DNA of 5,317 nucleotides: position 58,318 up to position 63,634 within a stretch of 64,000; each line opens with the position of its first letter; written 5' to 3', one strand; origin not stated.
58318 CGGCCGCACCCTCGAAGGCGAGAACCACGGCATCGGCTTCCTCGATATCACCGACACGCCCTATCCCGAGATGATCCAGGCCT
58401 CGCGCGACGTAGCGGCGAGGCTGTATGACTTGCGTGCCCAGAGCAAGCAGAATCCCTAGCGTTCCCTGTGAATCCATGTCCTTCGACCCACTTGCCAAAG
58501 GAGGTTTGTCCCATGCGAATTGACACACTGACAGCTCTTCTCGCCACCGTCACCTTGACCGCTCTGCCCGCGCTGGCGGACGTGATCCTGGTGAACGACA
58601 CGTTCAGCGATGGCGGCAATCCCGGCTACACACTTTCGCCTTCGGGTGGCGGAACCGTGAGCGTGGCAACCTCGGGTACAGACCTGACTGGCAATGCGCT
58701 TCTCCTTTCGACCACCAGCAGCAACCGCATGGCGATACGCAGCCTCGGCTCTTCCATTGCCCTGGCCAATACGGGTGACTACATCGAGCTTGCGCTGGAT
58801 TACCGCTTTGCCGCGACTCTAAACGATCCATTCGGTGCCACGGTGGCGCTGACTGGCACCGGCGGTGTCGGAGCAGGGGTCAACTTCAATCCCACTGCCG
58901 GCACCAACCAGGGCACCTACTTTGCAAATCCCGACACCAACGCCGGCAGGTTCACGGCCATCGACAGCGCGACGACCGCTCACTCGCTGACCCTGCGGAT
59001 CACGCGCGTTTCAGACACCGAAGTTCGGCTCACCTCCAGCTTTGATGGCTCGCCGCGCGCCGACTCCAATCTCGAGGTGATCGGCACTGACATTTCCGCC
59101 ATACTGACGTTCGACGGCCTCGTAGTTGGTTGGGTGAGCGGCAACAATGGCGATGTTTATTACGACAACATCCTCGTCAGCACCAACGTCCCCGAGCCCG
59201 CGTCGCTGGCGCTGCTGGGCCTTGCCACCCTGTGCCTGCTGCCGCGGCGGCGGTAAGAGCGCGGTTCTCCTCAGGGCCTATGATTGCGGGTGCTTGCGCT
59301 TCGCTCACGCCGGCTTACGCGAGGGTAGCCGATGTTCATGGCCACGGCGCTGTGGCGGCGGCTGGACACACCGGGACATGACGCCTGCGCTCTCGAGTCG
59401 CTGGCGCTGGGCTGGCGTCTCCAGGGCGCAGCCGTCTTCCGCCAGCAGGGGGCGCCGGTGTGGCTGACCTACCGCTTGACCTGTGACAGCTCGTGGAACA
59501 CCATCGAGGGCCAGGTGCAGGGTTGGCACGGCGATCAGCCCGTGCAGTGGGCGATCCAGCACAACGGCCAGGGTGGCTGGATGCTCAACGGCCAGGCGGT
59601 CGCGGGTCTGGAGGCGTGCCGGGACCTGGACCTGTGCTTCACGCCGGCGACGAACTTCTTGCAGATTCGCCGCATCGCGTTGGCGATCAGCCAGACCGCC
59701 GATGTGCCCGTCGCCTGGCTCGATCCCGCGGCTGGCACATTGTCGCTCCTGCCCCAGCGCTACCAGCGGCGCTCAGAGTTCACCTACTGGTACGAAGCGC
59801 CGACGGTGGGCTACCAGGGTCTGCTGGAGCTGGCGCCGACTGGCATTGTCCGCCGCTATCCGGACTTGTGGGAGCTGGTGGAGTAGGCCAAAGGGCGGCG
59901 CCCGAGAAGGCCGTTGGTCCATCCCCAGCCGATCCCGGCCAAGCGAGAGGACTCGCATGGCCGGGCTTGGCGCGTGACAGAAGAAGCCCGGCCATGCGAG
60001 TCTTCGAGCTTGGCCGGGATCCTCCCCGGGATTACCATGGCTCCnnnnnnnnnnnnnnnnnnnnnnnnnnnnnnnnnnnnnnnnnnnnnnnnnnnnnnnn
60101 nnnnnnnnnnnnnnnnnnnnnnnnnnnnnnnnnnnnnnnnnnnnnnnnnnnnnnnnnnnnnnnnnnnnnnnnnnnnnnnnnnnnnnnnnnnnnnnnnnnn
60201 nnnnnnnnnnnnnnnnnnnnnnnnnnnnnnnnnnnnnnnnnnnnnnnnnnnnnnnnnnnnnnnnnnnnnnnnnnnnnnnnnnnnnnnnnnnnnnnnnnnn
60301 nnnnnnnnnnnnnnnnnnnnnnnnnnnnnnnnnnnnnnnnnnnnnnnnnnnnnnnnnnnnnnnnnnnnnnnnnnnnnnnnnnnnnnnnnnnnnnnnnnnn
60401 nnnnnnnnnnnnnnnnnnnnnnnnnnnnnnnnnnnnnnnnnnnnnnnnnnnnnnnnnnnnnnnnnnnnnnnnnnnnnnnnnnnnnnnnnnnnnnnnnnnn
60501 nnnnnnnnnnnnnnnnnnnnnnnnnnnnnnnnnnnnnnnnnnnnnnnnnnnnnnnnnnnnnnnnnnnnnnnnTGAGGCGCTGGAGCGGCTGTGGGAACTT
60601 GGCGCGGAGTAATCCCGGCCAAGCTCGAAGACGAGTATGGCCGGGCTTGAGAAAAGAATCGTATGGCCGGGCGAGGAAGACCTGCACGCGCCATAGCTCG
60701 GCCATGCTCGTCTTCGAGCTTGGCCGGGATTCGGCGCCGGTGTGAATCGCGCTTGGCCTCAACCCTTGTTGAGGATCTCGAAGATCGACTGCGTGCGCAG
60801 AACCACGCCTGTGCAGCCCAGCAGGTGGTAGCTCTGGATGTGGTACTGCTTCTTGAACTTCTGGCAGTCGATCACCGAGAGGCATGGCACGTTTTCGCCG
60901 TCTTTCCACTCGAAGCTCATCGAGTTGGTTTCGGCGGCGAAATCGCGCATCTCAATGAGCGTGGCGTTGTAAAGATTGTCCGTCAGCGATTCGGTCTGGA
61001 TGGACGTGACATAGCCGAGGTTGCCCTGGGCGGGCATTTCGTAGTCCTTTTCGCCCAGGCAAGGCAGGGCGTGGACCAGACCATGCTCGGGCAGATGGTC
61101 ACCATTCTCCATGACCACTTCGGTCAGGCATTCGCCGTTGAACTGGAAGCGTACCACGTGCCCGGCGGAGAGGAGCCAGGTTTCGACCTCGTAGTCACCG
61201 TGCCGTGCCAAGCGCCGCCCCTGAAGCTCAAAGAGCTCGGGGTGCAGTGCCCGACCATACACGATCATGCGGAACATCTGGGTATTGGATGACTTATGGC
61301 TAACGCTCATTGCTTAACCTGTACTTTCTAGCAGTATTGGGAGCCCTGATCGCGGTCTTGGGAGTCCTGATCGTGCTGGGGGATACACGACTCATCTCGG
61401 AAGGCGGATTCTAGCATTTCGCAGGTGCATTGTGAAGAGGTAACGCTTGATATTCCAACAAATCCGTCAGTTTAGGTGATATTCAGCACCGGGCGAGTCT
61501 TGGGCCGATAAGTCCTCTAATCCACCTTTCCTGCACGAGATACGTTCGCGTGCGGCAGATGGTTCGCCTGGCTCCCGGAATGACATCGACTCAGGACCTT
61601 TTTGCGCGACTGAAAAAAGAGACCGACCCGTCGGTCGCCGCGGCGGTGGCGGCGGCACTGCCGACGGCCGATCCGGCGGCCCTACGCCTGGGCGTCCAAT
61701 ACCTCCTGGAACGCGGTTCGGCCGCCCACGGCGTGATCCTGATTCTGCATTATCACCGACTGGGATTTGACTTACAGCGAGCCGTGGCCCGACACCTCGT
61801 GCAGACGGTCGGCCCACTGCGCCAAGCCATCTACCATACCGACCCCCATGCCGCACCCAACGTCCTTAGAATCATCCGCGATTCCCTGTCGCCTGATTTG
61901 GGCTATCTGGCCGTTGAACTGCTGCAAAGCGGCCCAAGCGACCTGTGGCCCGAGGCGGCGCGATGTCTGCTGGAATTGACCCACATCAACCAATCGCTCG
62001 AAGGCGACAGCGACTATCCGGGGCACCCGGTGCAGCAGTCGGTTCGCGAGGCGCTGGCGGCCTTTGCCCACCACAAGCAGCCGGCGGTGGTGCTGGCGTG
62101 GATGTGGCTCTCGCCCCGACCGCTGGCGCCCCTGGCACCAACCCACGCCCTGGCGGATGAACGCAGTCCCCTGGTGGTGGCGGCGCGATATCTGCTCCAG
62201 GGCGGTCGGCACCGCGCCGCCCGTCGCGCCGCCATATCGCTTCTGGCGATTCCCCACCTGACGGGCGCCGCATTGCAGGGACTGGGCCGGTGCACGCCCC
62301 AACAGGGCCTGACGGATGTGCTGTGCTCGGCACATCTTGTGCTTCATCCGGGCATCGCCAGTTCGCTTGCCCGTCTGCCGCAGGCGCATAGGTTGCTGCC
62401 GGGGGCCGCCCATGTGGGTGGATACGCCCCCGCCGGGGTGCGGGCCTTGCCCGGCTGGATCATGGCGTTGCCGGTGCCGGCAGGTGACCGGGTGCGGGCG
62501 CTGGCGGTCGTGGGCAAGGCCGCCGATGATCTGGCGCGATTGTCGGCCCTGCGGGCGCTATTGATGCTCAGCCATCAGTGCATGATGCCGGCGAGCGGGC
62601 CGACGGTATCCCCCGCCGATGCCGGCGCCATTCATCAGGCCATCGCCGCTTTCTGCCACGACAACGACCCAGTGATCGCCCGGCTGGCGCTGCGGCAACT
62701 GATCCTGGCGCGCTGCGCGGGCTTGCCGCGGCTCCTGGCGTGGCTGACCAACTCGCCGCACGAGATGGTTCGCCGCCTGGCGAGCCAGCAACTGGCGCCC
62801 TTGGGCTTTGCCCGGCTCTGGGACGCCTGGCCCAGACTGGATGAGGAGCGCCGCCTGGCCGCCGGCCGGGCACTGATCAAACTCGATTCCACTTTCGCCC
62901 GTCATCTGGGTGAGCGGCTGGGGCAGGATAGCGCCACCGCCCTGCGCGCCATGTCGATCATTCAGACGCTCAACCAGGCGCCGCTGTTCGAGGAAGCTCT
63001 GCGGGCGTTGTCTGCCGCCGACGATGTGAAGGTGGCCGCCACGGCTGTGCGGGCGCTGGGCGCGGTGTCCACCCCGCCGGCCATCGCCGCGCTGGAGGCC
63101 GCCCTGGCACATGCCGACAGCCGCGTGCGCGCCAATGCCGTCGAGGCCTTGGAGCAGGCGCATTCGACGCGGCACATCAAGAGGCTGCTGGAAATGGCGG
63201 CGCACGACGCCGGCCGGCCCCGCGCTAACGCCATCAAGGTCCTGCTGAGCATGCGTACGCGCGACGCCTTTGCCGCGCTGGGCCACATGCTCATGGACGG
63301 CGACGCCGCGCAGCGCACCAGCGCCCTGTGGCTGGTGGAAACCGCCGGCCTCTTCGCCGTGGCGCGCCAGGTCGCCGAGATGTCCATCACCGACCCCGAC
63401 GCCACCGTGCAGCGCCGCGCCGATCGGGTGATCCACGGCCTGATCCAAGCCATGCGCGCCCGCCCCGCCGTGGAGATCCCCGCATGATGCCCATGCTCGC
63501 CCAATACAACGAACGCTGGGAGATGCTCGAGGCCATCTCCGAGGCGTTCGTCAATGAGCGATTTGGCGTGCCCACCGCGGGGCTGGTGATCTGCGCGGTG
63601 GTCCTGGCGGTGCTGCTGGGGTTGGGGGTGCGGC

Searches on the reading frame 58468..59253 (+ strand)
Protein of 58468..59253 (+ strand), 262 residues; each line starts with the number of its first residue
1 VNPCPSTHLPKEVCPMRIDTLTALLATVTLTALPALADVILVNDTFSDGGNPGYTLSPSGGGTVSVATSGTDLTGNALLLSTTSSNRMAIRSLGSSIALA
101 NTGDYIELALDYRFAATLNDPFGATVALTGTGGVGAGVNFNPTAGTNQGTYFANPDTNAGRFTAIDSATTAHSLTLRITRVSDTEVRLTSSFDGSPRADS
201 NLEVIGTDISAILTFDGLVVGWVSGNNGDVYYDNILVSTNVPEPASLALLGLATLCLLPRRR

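Call 102: search_protein_families(library=pfam, proteins=[window:58468-59253:+], max_evalue=0.001)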
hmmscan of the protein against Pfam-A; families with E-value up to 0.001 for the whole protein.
window:58468-59253:+ (262 aa): 1 family
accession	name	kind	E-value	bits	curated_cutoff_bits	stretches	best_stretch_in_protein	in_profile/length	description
PF07589.16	PEP-CTERM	-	0.00021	21.7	20.7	1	241-262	2-24/24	PEP-CTERM motif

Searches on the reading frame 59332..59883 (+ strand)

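Call 102: search_protein_families(library=pfam, proteins=[window:59332-59883:+], max_evalue=0.001)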
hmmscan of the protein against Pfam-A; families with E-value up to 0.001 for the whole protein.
window:59332-59883:+ (184 aa): 1 family
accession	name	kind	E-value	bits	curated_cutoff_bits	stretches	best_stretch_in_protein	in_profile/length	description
PF06475.18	Glycolipid_bind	-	5.7e-39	134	25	1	6-181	2-179/180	Putative glycolipid-binding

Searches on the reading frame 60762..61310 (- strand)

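Call 102: search_protein_families(library=pfam, proteins=[window:60762-61310:-], max_evalue=0.001)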
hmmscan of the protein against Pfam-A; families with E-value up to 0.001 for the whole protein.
window:60762-61310:- (183 aa): 1 family
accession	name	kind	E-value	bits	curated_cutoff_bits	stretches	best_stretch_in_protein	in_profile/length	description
PF10936.14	DUF2617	-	0.00022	21.8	22.3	1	24-176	23-159/160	Protein of unknown function DUF2617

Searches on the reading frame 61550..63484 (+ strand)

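Call 102: search_protein_families(library=pfam, proteins=[window:61550-63484:+], max_evalue=0.001)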
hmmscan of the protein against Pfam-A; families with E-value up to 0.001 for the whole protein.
window:61550-63484:+ (645 aa): 1 family
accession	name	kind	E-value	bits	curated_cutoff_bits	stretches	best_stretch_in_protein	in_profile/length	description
PF13646.12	HEAT_2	-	2.5e-10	40.9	27.7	1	484-555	5-76/88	HEAT repeats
